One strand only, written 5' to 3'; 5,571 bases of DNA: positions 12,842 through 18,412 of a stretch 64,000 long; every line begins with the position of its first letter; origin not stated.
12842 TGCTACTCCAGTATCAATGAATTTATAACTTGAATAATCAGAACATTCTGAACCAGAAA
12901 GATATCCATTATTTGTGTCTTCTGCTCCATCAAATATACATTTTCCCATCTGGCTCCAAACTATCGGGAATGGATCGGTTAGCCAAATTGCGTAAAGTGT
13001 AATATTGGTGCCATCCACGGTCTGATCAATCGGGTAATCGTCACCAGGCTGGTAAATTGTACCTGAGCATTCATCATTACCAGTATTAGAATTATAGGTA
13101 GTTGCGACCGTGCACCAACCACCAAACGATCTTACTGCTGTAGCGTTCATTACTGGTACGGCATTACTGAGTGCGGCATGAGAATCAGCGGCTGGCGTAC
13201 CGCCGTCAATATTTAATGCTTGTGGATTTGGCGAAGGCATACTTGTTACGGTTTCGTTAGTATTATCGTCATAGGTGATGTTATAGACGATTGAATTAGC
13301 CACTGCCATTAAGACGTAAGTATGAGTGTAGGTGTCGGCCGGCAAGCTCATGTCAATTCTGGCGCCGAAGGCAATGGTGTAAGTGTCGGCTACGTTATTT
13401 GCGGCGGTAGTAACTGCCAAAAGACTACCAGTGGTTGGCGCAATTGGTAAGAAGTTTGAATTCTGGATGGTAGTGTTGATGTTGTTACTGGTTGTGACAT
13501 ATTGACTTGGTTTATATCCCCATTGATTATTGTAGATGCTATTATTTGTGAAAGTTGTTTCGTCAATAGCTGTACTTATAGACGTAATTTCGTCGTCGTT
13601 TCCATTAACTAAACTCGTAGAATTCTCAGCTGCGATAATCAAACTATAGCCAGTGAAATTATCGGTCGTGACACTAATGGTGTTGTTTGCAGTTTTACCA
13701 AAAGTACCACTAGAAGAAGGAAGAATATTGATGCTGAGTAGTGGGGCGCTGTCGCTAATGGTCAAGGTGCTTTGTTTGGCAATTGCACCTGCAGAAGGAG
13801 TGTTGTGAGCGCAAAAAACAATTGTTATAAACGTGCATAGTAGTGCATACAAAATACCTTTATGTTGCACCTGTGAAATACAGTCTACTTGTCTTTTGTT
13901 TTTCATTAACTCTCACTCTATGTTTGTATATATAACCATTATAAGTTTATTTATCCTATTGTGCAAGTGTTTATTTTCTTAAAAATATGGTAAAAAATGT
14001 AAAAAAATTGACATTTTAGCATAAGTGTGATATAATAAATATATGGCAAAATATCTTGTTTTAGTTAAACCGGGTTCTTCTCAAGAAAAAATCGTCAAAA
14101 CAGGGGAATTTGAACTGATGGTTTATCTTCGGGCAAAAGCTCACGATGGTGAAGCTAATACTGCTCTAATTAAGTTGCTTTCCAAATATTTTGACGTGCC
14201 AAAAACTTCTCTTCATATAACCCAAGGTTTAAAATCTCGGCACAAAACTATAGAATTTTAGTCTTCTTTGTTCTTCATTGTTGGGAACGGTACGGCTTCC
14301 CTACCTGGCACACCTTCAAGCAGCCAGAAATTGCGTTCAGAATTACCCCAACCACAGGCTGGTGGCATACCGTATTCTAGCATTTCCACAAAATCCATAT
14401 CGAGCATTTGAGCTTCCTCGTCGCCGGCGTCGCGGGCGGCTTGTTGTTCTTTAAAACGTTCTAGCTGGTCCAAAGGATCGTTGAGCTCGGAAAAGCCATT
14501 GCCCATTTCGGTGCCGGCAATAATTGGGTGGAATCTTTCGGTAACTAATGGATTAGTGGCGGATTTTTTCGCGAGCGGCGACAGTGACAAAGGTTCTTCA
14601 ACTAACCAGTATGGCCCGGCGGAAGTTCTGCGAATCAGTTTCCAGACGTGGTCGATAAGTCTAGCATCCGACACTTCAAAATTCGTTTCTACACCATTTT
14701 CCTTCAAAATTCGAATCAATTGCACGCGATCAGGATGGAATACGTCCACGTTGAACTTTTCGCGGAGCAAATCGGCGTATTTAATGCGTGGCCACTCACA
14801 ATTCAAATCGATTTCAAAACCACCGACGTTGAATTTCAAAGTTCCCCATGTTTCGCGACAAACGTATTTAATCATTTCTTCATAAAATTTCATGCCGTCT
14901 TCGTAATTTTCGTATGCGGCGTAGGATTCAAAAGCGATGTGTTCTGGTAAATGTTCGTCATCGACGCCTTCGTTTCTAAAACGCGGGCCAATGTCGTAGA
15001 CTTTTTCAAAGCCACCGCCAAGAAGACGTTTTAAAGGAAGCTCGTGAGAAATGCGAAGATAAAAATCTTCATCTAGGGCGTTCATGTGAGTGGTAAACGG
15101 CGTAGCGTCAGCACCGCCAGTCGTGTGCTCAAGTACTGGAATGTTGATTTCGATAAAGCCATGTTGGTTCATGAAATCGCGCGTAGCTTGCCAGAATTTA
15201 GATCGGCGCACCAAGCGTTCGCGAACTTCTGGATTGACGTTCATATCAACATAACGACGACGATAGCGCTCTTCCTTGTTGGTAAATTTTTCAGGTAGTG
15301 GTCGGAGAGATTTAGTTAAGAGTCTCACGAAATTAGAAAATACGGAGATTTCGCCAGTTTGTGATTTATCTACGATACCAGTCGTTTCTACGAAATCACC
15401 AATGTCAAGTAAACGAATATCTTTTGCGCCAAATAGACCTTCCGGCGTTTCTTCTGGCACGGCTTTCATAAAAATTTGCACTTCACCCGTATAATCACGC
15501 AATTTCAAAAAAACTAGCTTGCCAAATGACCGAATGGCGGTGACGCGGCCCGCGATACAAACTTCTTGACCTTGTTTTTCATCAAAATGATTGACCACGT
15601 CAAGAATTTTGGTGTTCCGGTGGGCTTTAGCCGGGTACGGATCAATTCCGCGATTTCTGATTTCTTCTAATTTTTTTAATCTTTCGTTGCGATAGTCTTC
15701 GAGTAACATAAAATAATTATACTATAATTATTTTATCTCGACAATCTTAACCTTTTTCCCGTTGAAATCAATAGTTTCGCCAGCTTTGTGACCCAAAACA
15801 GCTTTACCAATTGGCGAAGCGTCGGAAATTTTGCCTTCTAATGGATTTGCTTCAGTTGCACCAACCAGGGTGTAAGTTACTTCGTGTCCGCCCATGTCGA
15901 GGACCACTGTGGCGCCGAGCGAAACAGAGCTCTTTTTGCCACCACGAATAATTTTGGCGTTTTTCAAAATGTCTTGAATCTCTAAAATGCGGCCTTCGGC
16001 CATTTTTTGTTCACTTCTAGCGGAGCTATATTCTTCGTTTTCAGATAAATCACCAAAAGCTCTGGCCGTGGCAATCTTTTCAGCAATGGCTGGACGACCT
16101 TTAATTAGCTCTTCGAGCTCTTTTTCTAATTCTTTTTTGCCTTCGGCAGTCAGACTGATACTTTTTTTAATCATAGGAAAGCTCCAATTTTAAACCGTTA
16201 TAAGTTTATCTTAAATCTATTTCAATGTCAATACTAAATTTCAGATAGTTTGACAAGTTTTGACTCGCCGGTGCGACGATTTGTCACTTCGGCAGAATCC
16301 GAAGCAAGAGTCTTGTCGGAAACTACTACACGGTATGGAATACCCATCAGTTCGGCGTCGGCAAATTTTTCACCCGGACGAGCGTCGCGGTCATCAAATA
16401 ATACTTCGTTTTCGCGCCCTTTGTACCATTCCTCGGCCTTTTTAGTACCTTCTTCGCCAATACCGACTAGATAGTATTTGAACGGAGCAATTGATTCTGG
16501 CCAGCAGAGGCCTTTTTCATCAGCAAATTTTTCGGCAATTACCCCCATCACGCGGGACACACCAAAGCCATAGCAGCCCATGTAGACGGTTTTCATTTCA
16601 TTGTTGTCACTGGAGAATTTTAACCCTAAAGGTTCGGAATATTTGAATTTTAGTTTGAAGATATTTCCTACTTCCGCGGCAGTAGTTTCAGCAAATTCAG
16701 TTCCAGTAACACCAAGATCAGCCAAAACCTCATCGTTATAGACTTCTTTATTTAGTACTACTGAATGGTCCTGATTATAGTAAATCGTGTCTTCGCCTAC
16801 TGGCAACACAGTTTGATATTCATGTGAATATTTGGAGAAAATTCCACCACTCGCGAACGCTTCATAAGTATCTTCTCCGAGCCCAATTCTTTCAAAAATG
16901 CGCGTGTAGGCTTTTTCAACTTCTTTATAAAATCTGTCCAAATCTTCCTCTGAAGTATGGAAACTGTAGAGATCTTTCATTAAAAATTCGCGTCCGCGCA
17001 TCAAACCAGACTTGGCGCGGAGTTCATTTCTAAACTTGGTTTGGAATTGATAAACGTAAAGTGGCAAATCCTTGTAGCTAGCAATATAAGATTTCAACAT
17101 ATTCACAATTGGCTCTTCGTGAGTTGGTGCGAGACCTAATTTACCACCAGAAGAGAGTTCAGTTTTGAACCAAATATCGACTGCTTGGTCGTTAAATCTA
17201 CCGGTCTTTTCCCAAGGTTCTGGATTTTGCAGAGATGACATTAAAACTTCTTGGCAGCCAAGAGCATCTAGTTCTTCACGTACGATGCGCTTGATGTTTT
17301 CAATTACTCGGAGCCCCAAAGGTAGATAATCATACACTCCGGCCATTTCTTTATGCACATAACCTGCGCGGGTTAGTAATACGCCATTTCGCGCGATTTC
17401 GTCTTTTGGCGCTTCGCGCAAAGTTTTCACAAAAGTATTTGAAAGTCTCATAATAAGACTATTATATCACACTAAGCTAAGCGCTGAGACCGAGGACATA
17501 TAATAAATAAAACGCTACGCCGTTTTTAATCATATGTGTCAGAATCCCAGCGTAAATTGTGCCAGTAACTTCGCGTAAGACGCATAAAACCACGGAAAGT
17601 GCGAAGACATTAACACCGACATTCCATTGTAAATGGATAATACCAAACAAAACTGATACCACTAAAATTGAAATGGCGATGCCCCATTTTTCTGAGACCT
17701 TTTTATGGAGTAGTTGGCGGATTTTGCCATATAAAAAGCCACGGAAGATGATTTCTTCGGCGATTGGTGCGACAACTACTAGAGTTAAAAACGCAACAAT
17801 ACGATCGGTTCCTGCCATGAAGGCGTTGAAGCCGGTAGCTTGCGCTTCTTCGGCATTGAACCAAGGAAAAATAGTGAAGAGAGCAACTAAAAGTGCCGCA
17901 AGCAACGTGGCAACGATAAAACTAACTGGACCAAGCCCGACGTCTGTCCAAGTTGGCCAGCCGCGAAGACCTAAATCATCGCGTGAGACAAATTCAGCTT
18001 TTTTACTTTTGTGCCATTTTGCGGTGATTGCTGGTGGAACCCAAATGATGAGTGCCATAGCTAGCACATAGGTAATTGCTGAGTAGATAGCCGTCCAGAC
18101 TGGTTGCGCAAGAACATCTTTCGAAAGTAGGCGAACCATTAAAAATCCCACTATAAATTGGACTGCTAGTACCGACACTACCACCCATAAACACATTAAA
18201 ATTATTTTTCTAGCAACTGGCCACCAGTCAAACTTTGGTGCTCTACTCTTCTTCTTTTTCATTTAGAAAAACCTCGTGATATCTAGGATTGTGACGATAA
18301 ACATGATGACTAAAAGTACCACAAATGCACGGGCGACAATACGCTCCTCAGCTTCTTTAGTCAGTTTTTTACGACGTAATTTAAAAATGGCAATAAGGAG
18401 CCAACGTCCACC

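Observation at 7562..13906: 2114-aa surface protein ending in an apparently extracellular tyrosine-phosphatase domain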

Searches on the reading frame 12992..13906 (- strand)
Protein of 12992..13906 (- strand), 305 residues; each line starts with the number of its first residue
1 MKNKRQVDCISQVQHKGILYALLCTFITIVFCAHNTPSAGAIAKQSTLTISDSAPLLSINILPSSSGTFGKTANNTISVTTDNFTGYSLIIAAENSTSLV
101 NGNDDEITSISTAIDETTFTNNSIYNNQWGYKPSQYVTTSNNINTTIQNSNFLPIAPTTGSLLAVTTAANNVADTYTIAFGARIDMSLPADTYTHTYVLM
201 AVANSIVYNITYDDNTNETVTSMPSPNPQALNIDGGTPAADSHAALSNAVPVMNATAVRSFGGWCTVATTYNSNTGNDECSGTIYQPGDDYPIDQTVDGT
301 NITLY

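Call 61: search_solved_structures(query=A5, max_evalue=1)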
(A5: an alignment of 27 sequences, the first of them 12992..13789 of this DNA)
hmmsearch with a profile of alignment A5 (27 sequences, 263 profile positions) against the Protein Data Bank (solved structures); distinct sequences matched with E-value up to 1: 3.
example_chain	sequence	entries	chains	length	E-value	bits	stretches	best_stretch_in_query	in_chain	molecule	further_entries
8iah_Y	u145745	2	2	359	0.093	15.4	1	58-129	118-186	Tropomodulin-1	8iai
6gxs_A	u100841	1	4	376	0.48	13.1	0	154-190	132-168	CV39L lectin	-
8f8t_T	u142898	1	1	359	0.55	12.9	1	58-129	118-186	Tropomodulin-1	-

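Call 62: search_protein_families(library=pfam, alignment_id=A5, max_evalue=1)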
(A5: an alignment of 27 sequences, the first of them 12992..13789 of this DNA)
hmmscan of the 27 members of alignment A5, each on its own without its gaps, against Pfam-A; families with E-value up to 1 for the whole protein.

A. member 1, window:12992-13789:- (266 aa): 0 families

B. families by the number of members that match (of 27 scanned): 8 families
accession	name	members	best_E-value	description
PF09479.16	Flg_new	8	1.2e-07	Listeria-Bacteroides repeat domain (List_Bact_rpt)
PF22021.2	RbmA-like_FnIII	3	0.042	RbmA-like, FnIII domain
PF21029.3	RMC1_N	1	0.042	Regulator of MON1-CCZ1 complex, N-terminal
PF21703.3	Gp10A-like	1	0.064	Major capsid protein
PF18756.6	Nmad4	1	0.093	Nucleotide modification associated domain 4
PF10427.14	Ago_hook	1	0.12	Argonaute hook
PF20043.4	DUF6445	1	0.14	Family of unknown function (DUF6445)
PF00972.25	Flavi_NS5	1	0.9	Flavivirus RNA-directed RNA polymerase, fingers and palm domains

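Call 88: search_protein_families(library=ncbifam, proteins=[window:12992-13906:-], max_evalue=0.1)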
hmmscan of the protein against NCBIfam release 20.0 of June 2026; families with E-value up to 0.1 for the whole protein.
window:12992-13906:- (305 aa): 0 families

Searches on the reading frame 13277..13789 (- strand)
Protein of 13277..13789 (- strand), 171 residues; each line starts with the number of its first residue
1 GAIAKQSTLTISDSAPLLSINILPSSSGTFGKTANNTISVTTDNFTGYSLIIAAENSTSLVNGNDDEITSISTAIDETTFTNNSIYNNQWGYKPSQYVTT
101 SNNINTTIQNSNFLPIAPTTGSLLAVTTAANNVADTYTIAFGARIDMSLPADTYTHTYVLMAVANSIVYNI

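Call 91: find_homologous_proteins(query=window:13277-13789:-, max_evalue=0.001)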
Query window:13277-13789:- (171 aa): 3 proteins with E <= 0.001 among 57 candidates.
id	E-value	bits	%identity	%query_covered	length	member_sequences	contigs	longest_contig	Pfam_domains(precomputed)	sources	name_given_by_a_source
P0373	1.2e-52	196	58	100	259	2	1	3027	-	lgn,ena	-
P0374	3.2e-39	152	61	79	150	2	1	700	-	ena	-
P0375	5.5e-35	139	62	70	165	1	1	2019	-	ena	-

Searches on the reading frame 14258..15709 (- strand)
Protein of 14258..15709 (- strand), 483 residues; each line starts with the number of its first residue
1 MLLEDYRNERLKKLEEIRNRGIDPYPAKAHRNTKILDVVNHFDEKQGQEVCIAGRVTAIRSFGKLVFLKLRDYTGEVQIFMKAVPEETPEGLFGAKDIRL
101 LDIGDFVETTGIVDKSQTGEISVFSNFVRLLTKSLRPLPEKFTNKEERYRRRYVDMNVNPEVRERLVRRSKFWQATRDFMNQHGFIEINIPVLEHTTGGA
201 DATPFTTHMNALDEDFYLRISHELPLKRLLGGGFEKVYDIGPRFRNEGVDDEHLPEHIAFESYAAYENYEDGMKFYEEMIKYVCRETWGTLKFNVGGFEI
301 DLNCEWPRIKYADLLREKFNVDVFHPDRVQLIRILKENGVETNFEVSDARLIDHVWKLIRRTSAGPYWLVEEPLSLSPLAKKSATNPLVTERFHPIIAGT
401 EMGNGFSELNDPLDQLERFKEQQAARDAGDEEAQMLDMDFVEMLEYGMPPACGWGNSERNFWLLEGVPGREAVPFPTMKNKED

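Call 9: search_protein_families(library=pfam, proteins=[window:14258-15709:-], max_evalue=0.001)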
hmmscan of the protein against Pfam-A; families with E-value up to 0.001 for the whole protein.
window:14258-15709:- (483 aa): 2 families
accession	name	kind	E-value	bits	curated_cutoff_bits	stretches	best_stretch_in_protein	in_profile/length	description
PF00152.25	tRNA-synt_2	-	7e-64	216.3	25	1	145-478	2-307/308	tRNA synthetases class II (D, K and N)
PF01336.31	tRNA_anti-codon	-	2.6e-13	50.1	27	1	50-129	1-73/75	OB-fold nucleic acid binding domain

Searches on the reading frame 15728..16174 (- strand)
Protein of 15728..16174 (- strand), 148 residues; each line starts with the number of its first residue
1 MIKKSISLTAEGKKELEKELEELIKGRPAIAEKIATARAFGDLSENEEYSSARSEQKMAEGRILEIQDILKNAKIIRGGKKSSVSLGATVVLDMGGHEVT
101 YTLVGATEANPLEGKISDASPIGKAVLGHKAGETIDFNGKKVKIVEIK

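Call 9: search_protein_families(library=pfam, proteins=[window:15728-16174:-], max_evalue=0.001)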
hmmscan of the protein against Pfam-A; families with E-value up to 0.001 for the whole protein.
window:15728-16174:- (148 aa): 2 families
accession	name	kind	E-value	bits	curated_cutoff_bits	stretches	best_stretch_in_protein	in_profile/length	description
PF03449.20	GreA_GreB_N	-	3.6e-24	85.2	24.5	1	7-75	2-71/71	Transcription elongation factor, N-terminal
PF01272.25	GreA_GreB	-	2.4e-17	63.1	26.9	1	81-147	3-75/77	Transcription elongation factor, GreA/GreB, C-term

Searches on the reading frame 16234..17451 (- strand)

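Call 9: search_protein_families(library=pfam, proteins=[window:16234-17451:-], max_evalue=0.001)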
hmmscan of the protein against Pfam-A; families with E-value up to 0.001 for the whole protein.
window:16234-17451:- (405 aa): 2 families
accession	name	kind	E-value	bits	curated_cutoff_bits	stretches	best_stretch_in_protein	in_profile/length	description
PF00587.30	tRNA-synt_2b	-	3.1e-35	122.3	29.3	1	95-308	1-178/179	tRNA synthetase class II core domain (G, H, P, S and T)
PF03129.25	HGTP_anticodon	-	6.3e-13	49.1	21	1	348-404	30-86/94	Anticodon binding domain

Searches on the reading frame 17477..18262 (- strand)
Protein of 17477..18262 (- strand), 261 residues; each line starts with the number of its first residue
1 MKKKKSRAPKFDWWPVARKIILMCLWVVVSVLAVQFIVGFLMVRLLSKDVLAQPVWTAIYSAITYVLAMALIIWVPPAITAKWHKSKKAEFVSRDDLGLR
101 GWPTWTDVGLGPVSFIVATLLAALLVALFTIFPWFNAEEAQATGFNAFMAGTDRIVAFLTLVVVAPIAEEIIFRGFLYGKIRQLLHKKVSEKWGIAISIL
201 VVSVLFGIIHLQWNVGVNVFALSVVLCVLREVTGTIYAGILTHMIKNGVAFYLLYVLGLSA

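Call 9: search_protein_families(library=pfam, proteins=[window:17477-18262:-], max_evalue=0.001)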
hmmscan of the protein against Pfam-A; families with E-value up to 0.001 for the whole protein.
window:17477-18262:- (261 aa): 1 family
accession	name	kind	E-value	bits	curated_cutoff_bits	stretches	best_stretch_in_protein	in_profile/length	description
PF02517.21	Rce1-like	-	7.3e-19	68.3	22.4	1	155-248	5-92/93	Type II CAAX prenyl endopeptidase Rce1-like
